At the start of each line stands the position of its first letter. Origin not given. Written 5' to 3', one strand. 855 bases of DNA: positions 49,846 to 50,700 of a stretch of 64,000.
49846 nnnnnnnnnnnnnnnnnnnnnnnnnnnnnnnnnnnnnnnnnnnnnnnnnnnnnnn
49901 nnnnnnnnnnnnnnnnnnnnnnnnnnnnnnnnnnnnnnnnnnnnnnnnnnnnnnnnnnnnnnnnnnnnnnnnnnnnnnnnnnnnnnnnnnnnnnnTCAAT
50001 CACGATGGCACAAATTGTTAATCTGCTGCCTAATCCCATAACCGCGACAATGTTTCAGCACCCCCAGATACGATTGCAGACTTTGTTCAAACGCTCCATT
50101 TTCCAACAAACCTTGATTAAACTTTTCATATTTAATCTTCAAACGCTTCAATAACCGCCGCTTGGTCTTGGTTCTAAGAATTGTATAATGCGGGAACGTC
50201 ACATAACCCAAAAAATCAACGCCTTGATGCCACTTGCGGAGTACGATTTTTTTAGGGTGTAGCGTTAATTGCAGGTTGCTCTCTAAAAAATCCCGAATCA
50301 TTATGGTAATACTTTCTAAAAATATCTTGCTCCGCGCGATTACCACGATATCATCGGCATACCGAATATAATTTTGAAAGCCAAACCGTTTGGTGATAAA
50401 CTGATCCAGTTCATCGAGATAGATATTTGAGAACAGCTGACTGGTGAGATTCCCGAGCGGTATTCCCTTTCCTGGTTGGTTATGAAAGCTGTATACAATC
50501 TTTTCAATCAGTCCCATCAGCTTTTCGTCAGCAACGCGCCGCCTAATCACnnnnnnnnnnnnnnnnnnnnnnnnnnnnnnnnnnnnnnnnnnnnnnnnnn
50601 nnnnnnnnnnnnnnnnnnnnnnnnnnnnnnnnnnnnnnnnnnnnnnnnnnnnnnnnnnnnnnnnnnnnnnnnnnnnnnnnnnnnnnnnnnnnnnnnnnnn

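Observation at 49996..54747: Diversity-generating retroelement with adenine-specific TR/VR signature and two variable repeats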

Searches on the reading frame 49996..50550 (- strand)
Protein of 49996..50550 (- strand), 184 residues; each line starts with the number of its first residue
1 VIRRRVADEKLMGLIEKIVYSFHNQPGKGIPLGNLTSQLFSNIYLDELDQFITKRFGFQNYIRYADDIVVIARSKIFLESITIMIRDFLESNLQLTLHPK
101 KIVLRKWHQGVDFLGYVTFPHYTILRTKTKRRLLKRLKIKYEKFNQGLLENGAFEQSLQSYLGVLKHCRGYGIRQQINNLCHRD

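Call 7: search_protein_families(library=pfam, proteins=[window:49996-50550:-], max_evalue=0.01)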
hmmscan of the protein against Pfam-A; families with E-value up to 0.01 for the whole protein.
window:49996-50550:- (184 aa): 1 family
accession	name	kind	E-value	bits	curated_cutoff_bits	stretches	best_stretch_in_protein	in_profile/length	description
PF00078.32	RVT_1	-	1.3e-12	48.3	29.6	1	28-116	117-203/205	Reverse transcriptase (RNA-dependent DNA polymerase)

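Call 10: find_homologous_proteins(query=window:49996-50550:-)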
Query window:49996-50550:- (184 aa): 4010 proteins with E <= 0.001 among 4047 candidates; the best 120 are listed.
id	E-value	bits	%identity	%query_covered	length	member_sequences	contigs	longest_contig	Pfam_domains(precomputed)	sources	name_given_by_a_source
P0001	4.6e-118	409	100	100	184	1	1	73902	PF00078.33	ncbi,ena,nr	ncbi:MAG: RNA-directed DNA polymerase (Reverse transcriptase) [Candidatus Magasanikbacteria bacteriu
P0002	8.1e-63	229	71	80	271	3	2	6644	PF00078.33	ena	-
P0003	1.4e-59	219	54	98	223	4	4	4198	PF00078.33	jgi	jgi:hypothetical protein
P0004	1.6e-59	219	56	98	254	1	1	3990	PF00078.33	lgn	-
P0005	2.2e-59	218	53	98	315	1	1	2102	PF00078.33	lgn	-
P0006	2.8e-59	218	54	91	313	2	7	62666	PF00078.33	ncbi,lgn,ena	-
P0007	2.1e-58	215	54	95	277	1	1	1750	PF00078.33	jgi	jgi:RNA-directed DNA polymerase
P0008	2.5e-58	215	50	98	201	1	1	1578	PF00078.33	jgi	-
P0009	2.8e-58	215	54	96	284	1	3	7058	PF00078.33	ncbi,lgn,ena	-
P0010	4.5e-58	214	54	93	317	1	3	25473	PF00078.33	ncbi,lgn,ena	ncbi:MAG: reverse transcriptase/maturase family protein [Patescibacteria group bacterium]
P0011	5.6e-58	214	54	96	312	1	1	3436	PF00078.33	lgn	-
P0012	7.5e-58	213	52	98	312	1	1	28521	PF00078.33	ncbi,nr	ncbi:MAG: reverse transcriptase/maturase family protein [bacterium]|nr:reverse transcriptase/maturas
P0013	7.7e-58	213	55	96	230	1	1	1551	PF00078.33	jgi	jgi:hypothetical protein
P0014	7.9e-58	213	53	95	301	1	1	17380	PF00078.33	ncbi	-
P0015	1.6e-57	212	51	97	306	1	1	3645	PF00078.33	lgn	-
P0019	2.9e-56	208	48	98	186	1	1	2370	PF00078.33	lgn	-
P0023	8.4e-56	207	52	96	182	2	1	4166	PF00078.33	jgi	jgi:hypothetical protein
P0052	8.4e-53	197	50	94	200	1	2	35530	PF00078.33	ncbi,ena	-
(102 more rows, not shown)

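Call 14: find_encoding_contigs(protein=P0052, flank=6000, max_places=3)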
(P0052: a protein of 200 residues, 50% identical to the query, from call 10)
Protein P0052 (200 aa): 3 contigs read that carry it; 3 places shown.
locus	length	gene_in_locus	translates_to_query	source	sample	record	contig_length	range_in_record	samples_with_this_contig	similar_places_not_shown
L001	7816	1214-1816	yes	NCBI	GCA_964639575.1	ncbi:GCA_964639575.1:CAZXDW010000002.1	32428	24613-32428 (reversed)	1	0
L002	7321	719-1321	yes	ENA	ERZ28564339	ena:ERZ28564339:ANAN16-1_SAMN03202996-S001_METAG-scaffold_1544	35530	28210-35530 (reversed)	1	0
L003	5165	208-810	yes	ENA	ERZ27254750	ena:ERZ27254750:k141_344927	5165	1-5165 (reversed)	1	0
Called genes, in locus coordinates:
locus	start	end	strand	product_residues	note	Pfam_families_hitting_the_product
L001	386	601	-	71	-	PF22296:bAvd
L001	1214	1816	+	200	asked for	PF00078:RVT_1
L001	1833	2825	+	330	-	PF01490:Aa_trans, PF03222:Trp_Tyr_perm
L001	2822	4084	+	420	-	PF01520:Amidase_3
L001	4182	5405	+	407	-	PF27218:MJ0043_C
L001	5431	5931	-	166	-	-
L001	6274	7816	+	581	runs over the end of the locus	PF14716:HHH_8, PF14520:HHH_5, PF14791:DNA_pol_B_thumb, PF02811:PHP (weak)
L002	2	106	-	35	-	?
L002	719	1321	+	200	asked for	PF00078:RVT_1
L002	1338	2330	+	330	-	PF01490:Aa_trans, PF03222:Trp_Tyr_perm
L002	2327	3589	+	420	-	PF01520:Amidase_3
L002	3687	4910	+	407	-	PF27218:MJ0043_C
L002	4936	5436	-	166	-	-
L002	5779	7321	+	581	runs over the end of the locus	PF14716:HHH_8, PF14520:HHH_5, PF14791:DNA_pol_B_thumb, PF02811:PHP (weak)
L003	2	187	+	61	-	?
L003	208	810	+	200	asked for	PF00078:RVT_1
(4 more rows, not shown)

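Call 15: find_encoding_contigs(protein=P0002, flank=6000, max_places=3)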
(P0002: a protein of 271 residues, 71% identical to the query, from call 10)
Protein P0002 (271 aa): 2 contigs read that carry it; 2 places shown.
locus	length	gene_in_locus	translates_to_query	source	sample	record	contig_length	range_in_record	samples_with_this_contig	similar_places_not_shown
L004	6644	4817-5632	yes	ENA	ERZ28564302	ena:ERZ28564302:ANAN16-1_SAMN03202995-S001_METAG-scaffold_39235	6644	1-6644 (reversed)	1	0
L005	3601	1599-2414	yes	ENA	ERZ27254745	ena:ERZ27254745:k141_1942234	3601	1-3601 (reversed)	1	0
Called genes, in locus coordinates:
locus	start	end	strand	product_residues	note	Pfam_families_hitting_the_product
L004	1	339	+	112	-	?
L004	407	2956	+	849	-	PF01841:Transglut_core (weak)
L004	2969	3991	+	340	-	-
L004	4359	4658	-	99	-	PF22296:bAvd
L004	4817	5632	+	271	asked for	PF00078:RVT_1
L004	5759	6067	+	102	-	-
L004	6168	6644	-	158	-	?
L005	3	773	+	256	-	?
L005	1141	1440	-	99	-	PF22296:bAvd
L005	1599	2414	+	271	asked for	PF00078:RVT_1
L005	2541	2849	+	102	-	-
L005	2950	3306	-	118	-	-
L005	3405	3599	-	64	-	?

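Call 24: find_related_loci(query=window:49996-50550:-, collection=genome_contigs, flank=6000)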
Query window:49996-50550:- (184 aa) in genome_contigs; peptide patterns used: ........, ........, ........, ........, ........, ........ (x = any residue, [..] = any of these).
190 stretches matched a pattern; 42 encode a relative of the query (tblastn E <= 1e-3); 42 distinct loci.
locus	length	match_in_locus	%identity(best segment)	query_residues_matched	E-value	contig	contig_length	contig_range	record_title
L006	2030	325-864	52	1-180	9e-63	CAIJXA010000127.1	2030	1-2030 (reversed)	uncultured bacterium isolate Kiruna_bin-03293 genome assembly, contig: bin-03293:127/137, whole genome shotgun sequence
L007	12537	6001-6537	52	1-179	1e-60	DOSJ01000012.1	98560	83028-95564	MAG TPA_asm: Candidatus Falkowbacteria bacterium isolate UBA12426 contig_138, whole genome shotgun sequence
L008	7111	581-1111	51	1-177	7e-60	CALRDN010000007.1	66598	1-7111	MAG: Candidatus Peribacteria bacterium isolate TH-Jun18-30 genome assembly, contig: TH-Jun18-C679, whole genome shotgun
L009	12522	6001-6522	49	4-177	2e-59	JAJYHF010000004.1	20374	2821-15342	MAG: bacterium isolate DBS1-3.bin45 NODE_4644_length_20374_cov_2.27649, whole genome shotgun sequence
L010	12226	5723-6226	53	1-184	2e-58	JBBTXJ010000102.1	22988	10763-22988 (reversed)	MAG: Patescibacteria group bacterium isolate H51-bin222_1 H51_bin222_1_000000000102, whole genome shotgun sequence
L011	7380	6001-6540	51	1-180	2e-55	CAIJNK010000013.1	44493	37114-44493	uncultured bacterium isolate AlinenLipids_bin-6017 genome assembly, contig: bin-6017:13/22, whole genome shotgun sequenc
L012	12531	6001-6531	48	1-177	1e-55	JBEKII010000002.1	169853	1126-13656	MAG: Minisyncoccia bacterium isolate SPRUCE 297 SPRUCE_297_2, whole genome shotgun sequence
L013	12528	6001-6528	47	4-177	5e-55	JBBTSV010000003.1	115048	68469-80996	MAG: Patescibacteria group bacterium isolate H41-bin079 H41_bin079_000000000003, whole genome shotgun sequence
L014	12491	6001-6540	52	1-180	2e-54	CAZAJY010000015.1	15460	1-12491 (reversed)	MAG TPA_asm: uncultured Candidatus Saccharibacteria bacterium isolate SRP178699_co1_453 genome assembly, contig: NODE_49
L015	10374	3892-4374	46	1-177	1e-54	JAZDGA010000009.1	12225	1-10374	MAG: Candidatus Vogelbacteria bacterium isolate MEGAHIT-group-0.230 k141_1220709, whole genome shotgun sequence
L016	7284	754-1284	48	1-177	4e-54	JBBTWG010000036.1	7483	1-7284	MAG: Patescibacteria group bacterium isolate H41-bin255_1 H41_bin255_1_000000000036, whole genome shotgun sequence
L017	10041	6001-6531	44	1-177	5e-51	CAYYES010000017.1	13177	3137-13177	MAG TPA_asm: uncultured Candidatus Saccharibacteria bacterium isolate SRP135725_co1_1 genome assembly, contig: NODE_6437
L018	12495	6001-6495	47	1-179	6e-51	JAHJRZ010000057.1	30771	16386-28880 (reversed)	MAG: Patescibacteria group bacterium isolate OS_PC_MetaG.mb.175 OS_PC_MetaG.mb.175_k141_543653, whole genome shotgun seq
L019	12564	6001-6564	44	1-181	4e-50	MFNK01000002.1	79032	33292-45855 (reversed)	MAG: Candidatus Levybacteria bacterium RIFCSPHIGHO2_01_FULL_36_15b rifcsphigho2_01_scaffold_1395, whole genome shotgun s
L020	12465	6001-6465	47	1-171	1e-47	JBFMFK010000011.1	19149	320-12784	MAG: Patescibacteria group bacterium isolate MAG269 MAG269_11, whole genome shotgun sequence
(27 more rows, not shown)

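Call 34: search_protein_families(library=ncbifam, proteins=[window:49996-50550:-, P0006, L004:4359-4658:-], max_evalue=0.01)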
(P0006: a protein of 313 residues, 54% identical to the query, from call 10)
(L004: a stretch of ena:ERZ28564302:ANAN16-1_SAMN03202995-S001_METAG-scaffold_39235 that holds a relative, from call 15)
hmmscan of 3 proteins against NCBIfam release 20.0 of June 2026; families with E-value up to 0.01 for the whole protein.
window:49996-50550:- (184 aa): 6 families
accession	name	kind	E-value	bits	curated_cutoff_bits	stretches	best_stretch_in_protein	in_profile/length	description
TIGR04416.1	group_II_RT_mat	equivalog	6.5e-20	71.5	300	1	2-131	146-279/353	group II intron reverse transcriptase/maturase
NF041747.1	Drt3a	equivalog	3.4e-14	53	200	1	10-124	143-264/412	antiviral reverse transcriptase Drt3a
NF041746.1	Drt2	equivalog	5.7e-12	45.5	390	1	23-143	217-346/416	antiviral reverse transcriptase Drt2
NF038233.2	retron_St85_RT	exception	1.2e-09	37.9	235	1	16-163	129-271/289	retron St85 family RNA-directed DNA polymerase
NF041749.1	Drt4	equivalog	3.5e-05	23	450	1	15-102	180-264/489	antiviral reverse transcriptase Drt4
NF042941.1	Retron_TIR_antiphage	equivalog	0.00097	18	600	1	29-87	139-200/464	TIR domain-containing anti-phage reverse transcriptase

P0006 (313 aa): 9 families
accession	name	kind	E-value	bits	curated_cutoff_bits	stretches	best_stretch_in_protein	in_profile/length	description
TIGR04416.1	group_II_RT_mat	equivalog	2.4e-44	151.9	300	1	5-269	24-291/353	group II intron reverse transcriptase/maturase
NF041747.1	Drt3a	equivalog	2e-21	76.8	200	1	105-259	108-273/412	antiviral reverse transcriptase Drt3a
NF041746.1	Drt2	equivalog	8.2e-16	58.2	390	2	154-264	219-338/416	antiviral reverse transcriptase Drt2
NF038233.2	retron_St85_RT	exception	2.4e-14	53.3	235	1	104-222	85-203/289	retron St85 family RNA-directed DNA polymerase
NF042941.1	Retron_TIR_antiphage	equivalog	7.4e-08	31.6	600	1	102-210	86-193/464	TIR domain-containing anti-phage reverse transcriptase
TIGR04499.1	abortive_AbiA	subfamily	7e-07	28.3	250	1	94-206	132-257/615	AbiA family abortive infection protein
NF041750.1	Drt5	equivalog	6.9e-06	25.3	550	1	81-221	101-239/484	antiviral reverse transcriptase Drt5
NF038237.1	retron_Ec67_fus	exception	0.00072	18.1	450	1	108-211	112-215/572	retron Ec67 family RNA-directed DNA polymerase/endonuclease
NF041749.1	Drt4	equivalog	0.00082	18.4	450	1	104-233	133-266/489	antiviral reverse transcriptase Drt4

L004:4359-4658:- (99 aa): 2 families
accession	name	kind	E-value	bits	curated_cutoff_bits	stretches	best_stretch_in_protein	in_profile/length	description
NF033474.1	DivGenRetAVD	equivalog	2e-22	79.4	80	1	2-94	14-104/104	diversity-generating retroelement protein Avd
TIGR02436.1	TIGR02436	subfamily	0.0011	19.1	24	0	58-96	69-108/109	four helix bundle protein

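Call 79: find_encoding_contigs(protein=P0001, flank=2000, max_places=3)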
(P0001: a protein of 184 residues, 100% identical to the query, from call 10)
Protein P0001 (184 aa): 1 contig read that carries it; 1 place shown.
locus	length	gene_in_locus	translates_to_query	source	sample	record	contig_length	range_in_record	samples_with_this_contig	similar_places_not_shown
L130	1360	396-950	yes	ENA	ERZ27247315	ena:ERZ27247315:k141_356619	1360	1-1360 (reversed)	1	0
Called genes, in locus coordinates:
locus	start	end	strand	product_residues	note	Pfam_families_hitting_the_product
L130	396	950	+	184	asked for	PF00078:RVT_1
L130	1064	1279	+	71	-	-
